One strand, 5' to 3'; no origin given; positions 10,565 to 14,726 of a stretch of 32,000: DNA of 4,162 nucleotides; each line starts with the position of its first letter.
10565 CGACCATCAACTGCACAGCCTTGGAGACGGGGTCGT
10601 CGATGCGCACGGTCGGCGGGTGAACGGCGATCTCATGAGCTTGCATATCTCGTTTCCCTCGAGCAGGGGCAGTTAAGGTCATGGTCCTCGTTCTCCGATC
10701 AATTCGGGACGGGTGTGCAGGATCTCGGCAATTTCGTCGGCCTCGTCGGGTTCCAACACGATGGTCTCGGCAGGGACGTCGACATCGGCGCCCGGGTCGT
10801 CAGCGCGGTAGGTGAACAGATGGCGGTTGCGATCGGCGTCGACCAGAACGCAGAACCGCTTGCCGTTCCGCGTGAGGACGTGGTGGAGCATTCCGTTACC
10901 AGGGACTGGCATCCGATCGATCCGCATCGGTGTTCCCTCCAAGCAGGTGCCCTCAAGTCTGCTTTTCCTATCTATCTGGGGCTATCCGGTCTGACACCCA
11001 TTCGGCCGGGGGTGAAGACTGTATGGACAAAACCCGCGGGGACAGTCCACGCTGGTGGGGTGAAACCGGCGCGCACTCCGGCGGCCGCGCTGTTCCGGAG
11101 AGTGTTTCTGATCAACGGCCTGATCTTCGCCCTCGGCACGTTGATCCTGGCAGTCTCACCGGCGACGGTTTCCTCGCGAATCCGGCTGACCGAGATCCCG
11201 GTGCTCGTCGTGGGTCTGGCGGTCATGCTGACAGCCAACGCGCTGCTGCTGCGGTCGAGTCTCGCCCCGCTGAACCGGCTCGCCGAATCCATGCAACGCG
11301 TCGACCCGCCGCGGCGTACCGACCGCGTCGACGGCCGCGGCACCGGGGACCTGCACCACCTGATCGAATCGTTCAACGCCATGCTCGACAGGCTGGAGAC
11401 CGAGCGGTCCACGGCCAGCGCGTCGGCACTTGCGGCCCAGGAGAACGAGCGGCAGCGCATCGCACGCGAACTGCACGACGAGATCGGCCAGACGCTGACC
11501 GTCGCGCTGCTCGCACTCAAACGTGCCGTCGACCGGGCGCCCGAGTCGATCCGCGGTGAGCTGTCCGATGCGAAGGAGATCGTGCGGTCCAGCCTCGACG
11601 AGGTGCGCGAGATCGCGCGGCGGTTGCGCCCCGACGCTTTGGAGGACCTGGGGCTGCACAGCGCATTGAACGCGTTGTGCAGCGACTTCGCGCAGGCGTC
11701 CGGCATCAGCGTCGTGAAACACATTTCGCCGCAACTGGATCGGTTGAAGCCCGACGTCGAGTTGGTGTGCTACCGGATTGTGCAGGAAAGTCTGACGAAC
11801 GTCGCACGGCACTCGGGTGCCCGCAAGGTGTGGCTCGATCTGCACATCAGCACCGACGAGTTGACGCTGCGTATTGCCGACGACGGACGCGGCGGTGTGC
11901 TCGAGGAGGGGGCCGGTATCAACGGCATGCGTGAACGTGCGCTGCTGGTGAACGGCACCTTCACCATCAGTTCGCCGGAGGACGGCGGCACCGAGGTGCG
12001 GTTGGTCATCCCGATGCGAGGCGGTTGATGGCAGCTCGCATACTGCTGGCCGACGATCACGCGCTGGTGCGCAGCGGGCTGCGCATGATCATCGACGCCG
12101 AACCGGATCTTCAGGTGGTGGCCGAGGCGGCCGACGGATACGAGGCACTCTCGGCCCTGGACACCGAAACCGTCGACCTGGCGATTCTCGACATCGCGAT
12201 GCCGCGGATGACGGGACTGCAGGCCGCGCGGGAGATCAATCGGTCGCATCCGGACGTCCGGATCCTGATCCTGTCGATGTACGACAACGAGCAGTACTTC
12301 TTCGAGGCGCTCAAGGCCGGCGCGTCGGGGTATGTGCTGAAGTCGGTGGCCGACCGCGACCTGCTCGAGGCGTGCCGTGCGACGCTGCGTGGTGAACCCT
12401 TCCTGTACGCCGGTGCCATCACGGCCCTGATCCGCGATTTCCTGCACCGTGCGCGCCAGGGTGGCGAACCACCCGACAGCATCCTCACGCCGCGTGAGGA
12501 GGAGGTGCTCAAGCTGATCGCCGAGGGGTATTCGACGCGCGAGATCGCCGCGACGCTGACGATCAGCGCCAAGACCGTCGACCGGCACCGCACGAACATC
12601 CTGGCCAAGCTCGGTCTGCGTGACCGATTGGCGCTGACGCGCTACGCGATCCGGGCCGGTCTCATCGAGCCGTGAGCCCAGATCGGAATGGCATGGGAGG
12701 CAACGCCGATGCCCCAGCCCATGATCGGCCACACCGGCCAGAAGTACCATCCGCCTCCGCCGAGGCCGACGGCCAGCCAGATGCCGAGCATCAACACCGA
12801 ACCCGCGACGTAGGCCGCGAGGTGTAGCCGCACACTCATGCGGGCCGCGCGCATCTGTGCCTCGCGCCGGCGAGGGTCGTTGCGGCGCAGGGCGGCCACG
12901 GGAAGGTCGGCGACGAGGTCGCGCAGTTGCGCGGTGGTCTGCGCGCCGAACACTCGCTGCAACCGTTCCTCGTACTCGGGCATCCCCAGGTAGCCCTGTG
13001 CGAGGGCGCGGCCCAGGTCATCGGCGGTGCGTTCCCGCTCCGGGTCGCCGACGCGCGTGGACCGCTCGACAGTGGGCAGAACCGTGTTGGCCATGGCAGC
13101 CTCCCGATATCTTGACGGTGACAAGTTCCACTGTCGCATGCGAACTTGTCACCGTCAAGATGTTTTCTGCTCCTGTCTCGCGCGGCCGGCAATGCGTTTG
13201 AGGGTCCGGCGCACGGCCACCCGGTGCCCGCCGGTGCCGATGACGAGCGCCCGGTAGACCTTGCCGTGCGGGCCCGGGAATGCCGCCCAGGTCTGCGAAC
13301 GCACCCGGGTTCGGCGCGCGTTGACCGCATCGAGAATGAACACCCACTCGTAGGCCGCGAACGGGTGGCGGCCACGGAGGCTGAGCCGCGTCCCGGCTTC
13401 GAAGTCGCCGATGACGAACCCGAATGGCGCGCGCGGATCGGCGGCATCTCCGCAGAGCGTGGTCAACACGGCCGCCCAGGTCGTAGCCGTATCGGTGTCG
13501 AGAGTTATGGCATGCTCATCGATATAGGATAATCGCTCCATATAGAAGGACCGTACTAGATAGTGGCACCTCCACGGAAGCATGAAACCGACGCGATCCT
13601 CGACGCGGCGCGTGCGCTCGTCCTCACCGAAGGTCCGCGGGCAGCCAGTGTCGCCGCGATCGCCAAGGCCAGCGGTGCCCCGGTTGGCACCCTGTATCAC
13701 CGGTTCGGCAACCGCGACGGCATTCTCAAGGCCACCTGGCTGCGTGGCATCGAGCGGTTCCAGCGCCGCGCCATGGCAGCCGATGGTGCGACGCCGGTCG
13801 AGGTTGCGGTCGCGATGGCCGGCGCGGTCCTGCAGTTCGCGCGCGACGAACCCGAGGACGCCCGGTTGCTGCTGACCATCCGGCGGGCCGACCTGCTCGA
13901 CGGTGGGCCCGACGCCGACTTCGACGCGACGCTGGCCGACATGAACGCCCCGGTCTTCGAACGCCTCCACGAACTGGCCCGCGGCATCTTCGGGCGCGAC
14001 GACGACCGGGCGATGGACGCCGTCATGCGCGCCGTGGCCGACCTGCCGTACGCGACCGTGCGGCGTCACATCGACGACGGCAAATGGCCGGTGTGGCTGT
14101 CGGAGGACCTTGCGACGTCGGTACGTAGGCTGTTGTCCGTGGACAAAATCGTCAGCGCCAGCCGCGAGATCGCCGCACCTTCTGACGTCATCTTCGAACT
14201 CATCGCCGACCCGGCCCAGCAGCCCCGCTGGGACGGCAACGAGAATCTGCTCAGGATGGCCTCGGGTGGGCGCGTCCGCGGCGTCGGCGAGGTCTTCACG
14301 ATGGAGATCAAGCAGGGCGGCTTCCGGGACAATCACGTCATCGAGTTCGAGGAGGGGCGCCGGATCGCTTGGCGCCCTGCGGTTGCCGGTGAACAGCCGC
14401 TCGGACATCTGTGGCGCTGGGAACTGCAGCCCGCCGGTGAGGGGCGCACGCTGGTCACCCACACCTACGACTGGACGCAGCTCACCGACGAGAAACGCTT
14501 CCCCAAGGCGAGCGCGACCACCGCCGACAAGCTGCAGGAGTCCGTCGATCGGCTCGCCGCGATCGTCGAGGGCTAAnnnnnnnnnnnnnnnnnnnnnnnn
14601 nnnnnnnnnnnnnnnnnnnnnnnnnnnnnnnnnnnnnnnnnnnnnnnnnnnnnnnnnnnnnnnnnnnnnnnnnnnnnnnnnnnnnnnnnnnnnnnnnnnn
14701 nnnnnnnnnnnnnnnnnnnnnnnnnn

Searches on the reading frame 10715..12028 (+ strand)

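Call 9: search_protein_families(library=pfam, proteins=[window:10715-12028:+], max_evalue=0.001)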
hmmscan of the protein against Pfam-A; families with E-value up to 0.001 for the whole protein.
window:10715-12028:+ (437 aa): 3 families
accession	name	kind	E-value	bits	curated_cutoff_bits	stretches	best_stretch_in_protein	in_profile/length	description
PF07730.19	HisKA_3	-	2.1e-17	63.8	24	1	245-309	1-68/68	Histidine kinase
PF02518.31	HATPase_c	-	2e-09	38.3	26.4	1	352-435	6-110/111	Histidine kinase-, DNA gyrase B-, and HSP90-like ATPase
PF00672.30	HAMP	-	1.2e-08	35.6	25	1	177-228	1-52/53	HAMP domain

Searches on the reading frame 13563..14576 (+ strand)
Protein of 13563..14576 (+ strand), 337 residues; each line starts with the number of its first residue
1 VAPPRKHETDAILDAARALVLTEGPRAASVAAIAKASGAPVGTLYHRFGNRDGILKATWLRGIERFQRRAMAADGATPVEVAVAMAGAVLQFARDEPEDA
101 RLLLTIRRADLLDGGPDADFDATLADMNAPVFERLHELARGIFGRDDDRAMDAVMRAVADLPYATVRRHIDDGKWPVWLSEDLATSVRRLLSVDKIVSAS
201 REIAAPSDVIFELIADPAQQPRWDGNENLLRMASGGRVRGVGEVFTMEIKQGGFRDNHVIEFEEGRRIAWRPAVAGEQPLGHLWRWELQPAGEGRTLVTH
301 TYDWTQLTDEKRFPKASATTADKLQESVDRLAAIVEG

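Call 91: search_protein_families(library=pfam, proteins=[window:13563-14576:+], max_evalue=0.0001)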
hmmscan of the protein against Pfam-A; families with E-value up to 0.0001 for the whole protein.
window:13563-14576:+ (337 aa): 3 families
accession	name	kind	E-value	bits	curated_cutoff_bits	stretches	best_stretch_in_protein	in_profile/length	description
PF00440.29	TetR_N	-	2.2e-12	47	24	1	12-57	1-46/47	Bacterial regulatory proteins, tetR family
PF10604.15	Polyketide_cyc2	-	7e-12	46.3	27.4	1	197-336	4-142/142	Polyketide cyclase / dehydrase and lipid transport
PF08327.17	AHSA1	-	1.9e-06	28.6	22.1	1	205-336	2-125/125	Activator of Hsp90 ATPase homolog 1-like protein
